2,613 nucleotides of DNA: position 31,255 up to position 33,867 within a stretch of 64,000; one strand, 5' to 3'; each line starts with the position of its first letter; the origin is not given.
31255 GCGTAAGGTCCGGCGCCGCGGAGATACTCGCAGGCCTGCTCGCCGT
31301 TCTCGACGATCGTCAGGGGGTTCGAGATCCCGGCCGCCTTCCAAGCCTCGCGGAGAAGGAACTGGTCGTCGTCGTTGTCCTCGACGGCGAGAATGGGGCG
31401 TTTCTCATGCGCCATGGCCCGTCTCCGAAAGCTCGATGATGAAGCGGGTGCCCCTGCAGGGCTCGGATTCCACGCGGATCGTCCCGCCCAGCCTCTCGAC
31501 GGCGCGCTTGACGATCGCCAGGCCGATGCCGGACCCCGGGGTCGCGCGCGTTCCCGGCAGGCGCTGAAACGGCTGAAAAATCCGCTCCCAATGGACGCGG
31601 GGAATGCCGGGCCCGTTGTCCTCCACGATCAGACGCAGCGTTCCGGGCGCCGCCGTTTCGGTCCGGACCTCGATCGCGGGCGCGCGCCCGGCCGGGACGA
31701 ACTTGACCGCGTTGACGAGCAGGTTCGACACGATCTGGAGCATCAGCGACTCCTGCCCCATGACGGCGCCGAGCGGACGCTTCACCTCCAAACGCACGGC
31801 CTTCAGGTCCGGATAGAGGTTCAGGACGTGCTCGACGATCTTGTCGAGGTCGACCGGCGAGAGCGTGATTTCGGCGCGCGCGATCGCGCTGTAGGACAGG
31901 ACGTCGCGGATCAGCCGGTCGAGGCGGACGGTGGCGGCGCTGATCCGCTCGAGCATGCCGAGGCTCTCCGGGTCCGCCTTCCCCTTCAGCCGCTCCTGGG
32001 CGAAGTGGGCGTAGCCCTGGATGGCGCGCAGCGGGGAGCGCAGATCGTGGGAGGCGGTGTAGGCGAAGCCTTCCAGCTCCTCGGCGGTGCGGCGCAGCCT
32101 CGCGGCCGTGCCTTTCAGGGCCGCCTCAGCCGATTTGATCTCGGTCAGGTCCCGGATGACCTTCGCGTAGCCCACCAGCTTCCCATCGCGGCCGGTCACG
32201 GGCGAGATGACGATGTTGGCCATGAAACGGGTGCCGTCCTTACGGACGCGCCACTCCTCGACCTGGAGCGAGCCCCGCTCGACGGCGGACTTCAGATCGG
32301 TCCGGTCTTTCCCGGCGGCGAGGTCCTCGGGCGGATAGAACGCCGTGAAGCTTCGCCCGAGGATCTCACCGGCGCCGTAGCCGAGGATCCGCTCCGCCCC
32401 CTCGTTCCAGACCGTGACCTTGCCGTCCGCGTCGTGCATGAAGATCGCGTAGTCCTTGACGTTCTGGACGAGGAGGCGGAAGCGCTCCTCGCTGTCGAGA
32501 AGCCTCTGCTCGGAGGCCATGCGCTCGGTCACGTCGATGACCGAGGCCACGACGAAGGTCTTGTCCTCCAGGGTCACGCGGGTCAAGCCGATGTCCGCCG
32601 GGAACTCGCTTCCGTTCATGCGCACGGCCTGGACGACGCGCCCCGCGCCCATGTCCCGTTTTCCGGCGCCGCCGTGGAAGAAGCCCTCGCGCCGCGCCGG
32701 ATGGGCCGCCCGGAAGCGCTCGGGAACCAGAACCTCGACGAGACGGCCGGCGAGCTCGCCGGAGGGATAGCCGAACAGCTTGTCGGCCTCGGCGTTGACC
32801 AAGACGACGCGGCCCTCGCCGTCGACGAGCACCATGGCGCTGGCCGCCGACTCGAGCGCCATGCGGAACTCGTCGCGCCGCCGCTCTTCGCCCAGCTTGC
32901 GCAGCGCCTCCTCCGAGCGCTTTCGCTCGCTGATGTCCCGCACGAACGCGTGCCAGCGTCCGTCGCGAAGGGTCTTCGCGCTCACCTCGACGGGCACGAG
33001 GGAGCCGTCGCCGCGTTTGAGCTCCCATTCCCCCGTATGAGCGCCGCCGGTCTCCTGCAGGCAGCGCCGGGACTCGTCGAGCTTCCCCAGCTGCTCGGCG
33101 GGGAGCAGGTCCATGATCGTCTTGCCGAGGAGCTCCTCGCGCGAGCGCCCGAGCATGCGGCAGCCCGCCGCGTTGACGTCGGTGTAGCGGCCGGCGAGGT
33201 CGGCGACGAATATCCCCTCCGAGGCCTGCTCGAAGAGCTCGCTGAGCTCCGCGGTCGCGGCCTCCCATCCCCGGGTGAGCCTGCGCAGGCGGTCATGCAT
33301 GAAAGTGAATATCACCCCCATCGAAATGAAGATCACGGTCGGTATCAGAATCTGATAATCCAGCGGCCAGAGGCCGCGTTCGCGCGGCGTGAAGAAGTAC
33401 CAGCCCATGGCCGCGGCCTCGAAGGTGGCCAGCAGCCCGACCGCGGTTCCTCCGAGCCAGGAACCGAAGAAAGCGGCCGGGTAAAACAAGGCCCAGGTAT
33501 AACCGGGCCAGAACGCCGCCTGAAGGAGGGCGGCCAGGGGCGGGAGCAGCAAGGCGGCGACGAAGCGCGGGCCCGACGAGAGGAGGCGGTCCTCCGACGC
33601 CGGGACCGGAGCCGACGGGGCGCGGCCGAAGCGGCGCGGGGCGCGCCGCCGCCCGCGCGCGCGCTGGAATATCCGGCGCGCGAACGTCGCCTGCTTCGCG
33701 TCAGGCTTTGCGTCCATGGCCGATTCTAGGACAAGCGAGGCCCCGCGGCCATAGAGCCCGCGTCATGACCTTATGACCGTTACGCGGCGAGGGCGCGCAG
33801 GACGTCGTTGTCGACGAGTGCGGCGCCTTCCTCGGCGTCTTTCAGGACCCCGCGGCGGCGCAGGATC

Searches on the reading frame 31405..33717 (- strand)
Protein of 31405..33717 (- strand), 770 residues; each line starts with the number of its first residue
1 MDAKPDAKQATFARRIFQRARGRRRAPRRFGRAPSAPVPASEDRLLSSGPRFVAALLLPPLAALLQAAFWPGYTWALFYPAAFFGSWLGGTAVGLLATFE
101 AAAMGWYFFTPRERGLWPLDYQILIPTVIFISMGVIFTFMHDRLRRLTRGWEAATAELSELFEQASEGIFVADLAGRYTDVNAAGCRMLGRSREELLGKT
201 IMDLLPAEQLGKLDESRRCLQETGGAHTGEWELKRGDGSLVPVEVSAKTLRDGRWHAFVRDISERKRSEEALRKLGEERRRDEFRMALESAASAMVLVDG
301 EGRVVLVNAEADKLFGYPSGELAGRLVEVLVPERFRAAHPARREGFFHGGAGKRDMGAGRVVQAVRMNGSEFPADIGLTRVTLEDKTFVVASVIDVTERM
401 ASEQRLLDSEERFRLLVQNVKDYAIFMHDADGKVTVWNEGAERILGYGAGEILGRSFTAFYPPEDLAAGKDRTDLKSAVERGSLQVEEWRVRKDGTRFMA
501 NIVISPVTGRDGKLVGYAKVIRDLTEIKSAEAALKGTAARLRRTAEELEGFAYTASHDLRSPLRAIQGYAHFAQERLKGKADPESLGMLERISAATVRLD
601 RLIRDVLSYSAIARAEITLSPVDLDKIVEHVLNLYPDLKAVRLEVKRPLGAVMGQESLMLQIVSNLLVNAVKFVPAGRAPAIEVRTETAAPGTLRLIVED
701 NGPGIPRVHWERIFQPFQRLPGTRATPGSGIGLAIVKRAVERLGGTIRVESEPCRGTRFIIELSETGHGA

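Call 7: search_protein_families(library=pfam, proteins=[window:31405-33717:-], max_evalue=0.001)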
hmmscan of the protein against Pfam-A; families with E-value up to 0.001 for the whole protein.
window:31405-33717:- (770 aa): 10 families
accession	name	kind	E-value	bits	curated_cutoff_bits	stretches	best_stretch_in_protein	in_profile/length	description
PF13426.13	PAS_9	-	2.4e-45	153.5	27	3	424-526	3-103/103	PAS domain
PF00989.32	PAS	-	4.6e-44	149.5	22.6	3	157-262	2-113/113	PAS fold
PF08448.16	PAS_4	-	1.9e-32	112.2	23.1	3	162-267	1-110/110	PAS fold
PF02518.31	HATPase_c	-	1.7e-27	96.5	26.4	1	655-765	2-109/111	Histidine kinase-, DNA gyrase B-, and HSP90-like ATPase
PF13188.13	PAS_8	-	2.6e-25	87.9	21.8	3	158-209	3-54/65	PAS domain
PF08447.18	PAS_3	-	7e-17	61.9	25.6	2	180-252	3-77/89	PAS fold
PF00512.31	HisKA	-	7.2e-12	45.6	26.9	1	549-612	3-63/66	His Kinase A (phospho-acceptor) domain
PF24820.1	Diguanyl_cycl_sensor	-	7.4e-11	42.4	28.1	0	291-336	5-50/109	Diguanylate cyclase-like sensor domain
PF12860.13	PAS_7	-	2.8e-09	37.6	27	0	288-329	1-43/115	PAS fold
PF13493.11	DUF4118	-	3.1e-08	33.8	28.4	1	53-149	2-102/107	Domain of unknown function (DUF4118)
